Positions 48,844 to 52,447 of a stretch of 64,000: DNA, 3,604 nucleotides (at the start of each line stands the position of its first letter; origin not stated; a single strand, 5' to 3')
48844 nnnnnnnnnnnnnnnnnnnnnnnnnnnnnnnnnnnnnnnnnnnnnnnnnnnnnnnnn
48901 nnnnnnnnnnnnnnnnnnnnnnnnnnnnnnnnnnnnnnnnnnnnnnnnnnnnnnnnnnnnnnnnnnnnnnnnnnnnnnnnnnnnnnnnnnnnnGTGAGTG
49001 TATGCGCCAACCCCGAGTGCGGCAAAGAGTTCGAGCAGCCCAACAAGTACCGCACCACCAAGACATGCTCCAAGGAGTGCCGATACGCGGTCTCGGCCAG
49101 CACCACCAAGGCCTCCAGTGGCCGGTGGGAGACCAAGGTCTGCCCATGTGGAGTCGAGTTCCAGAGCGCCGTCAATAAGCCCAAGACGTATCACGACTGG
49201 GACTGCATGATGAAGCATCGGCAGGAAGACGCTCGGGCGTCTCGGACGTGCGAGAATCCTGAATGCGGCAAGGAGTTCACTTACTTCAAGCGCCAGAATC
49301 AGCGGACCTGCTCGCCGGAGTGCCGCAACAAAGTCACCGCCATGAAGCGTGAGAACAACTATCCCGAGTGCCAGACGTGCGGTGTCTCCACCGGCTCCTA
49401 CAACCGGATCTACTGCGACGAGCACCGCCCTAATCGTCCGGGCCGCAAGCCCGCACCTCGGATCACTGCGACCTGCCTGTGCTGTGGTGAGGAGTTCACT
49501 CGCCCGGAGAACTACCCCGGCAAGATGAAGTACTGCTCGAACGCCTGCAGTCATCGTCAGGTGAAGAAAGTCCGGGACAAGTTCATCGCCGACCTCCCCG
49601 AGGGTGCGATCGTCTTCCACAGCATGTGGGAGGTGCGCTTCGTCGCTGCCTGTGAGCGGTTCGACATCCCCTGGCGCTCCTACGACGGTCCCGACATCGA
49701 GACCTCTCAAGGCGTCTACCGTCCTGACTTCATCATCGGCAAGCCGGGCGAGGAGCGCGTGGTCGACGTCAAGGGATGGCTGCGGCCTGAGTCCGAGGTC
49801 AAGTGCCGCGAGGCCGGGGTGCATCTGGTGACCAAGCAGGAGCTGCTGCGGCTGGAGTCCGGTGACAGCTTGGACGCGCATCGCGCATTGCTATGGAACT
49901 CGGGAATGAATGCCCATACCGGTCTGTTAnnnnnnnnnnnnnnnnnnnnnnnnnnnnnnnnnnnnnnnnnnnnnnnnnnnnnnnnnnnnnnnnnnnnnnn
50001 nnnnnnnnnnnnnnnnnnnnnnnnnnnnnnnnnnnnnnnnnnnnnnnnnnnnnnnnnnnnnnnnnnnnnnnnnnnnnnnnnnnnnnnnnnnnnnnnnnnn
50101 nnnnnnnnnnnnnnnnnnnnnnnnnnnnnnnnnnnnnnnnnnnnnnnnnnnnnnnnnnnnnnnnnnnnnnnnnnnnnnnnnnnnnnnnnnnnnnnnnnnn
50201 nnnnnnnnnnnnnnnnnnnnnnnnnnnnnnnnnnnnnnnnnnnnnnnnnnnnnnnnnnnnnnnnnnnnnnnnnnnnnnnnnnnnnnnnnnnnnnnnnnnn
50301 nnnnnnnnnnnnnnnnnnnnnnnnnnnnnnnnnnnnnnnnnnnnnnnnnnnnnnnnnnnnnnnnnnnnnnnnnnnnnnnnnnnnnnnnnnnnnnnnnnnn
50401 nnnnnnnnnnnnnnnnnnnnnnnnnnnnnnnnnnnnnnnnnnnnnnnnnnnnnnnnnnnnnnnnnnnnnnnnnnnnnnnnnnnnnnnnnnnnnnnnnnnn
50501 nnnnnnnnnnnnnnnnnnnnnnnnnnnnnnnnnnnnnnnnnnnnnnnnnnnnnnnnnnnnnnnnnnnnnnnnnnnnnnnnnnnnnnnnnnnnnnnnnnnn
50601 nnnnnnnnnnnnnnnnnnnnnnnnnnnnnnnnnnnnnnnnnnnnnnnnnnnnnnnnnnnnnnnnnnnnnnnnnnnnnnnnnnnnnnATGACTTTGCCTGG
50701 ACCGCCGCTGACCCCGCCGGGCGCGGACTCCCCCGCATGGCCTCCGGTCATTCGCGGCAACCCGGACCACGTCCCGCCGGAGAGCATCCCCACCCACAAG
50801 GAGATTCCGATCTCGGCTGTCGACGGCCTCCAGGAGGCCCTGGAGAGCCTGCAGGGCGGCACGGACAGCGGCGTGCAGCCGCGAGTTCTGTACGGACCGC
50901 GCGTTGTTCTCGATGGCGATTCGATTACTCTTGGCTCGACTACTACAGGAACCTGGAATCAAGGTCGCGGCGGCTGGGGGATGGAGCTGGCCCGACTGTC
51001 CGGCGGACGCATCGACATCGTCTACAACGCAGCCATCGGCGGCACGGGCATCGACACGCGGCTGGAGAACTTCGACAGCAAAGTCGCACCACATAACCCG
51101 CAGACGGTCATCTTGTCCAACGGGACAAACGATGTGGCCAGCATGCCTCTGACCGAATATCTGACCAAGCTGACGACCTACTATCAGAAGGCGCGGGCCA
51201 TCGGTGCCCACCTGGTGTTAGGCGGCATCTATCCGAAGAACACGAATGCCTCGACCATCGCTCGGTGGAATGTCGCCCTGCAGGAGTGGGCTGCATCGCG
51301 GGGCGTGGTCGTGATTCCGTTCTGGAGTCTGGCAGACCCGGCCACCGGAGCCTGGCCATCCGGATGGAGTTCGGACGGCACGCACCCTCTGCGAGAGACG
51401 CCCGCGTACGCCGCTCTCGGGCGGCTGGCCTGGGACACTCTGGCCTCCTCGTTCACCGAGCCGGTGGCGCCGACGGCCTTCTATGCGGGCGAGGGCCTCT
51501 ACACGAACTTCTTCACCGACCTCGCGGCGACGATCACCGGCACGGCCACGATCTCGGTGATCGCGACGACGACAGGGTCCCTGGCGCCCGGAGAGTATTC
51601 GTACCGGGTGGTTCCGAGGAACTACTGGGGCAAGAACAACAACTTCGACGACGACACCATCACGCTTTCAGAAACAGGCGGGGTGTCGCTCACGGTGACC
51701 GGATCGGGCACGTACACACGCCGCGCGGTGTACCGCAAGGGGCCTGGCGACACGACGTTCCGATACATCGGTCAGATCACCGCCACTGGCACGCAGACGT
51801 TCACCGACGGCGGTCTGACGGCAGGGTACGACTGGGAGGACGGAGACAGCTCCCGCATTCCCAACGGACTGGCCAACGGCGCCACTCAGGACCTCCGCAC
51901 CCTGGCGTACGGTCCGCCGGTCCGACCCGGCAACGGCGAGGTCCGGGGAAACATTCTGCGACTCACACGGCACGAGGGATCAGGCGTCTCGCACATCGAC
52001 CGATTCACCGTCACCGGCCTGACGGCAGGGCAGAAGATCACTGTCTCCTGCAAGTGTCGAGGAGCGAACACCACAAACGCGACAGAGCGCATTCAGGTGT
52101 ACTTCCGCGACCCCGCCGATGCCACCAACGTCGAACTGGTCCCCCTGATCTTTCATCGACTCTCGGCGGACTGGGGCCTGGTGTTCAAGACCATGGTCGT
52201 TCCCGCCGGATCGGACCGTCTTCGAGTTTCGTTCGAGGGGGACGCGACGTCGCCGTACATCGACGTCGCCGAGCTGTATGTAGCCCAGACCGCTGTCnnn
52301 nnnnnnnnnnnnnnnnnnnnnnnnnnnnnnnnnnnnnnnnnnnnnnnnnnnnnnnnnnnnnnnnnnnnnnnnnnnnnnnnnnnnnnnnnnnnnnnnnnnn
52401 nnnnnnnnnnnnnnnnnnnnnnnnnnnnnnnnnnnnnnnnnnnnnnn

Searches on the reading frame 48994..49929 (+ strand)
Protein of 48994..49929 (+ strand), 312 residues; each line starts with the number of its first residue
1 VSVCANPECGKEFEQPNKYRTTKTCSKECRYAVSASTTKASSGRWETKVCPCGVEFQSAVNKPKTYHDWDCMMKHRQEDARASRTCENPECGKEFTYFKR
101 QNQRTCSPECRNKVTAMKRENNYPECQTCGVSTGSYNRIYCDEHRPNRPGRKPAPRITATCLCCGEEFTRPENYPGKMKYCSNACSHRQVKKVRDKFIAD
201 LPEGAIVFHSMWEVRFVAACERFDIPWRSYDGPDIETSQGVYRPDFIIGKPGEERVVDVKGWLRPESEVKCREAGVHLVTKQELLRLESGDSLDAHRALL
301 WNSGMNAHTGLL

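Call 90: search_protein_families(library=pfam, proteins=[window:48994-49929:+], max_evalue=0.001)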
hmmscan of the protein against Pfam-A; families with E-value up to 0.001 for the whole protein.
window:48994-49929:+ (312 aa): 2 families
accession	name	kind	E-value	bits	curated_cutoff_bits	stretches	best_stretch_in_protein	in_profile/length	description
PF05626.16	DUF790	-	0.00064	19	28.8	1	196-270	261-336/387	Protein of unknown function (DUF790)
PF24445.1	DUF7564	-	0.00095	20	32.2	1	156-183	3-28/76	Family of unknown function (DUF7564)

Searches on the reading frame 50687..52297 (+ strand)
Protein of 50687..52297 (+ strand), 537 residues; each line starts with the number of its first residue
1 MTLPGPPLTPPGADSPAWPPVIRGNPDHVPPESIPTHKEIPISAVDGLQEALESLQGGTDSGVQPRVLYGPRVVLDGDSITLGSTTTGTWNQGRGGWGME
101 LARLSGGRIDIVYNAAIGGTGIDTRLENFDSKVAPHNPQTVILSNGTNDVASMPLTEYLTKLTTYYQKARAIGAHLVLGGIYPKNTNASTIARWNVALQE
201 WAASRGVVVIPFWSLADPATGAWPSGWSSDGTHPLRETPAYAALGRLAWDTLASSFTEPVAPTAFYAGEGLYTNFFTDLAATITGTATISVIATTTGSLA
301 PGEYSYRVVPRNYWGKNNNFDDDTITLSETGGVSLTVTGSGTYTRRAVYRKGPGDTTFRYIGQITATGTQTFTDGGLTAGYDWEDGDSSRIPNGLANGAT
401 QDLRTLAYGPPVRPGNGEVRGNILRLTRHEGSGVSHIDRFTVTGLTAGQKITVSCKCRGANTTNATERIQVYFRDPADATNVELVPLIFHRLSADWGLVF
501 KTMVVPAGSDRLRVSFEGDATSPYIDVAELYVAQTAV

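Call 90: search_protein_families(library=pfam, proteins=[window:50687-52297:+], max_evalue=0.001)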
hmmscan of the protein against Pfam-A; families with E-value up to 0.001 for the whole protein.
window:50687-52297:+ (537 aa): 2 families
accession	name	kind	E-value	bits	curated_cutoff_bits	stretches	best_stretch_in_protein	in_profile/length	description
PF13472.12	Lipase_GDSL_2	-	6.6e-21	76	32.9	1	77-234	3-171/178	GDSL-like Lipase/Acylhydrolase family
PF00657.28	Lipase_GDSL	-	4.5e-11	43.7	23.6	1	77-238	5-200/208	GDSL-like Lipase/Acylhydrolase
